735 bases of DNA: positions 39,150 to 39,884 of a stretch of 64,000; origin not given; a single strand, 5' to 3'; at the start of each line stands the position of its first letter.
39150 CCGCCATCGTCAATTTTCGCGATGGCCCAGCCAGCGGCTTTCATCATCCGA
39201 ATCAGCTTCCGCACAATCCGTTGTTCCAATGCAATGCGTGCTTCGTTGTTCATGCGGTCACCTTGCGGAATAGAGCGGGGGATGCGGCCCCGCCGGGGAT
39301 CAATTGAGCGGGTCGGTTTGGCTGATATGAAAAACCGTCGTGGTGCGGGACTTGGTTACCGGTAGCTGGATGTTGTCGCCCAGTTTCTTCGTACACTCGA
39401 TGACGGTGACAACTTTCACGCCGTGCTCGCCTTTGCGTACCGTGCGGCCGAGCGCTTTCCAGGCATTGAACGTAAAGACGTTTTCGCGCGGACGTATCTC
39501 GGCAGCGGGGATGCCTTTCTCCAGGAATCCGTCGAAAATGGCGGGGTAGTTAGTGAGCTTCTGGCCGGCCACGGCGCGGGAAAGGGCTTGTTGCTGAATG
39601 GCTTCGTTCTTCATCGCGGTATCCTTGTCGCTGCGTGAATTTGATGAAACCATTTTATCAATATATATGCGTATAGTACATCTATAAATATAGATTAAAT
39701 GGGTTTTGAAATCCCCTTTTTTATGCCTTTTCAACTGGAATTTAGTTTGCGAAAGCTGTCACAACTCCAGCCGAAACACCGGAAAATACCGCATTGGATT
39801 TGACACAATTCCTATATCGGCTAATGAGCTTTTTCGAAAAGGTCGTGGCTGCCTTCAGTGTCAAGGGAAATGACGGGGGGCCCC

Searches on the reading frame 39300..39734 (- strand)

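Call 8: search_protein_families(library=pfam, proteins=[window:39300-39734:-], max_evalue=0.001)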
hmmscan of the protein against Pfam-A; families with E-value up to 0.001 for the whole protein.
window:39300-39734:- (144 aa): 1 family
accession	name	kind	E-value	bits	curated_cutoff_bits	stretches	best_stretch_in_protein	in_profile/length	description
PF08401.16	ArdcN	-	8.7e-07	29.6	22.6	1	84-121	64-101/123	N-terminal domain of anti-restriction factor ArdC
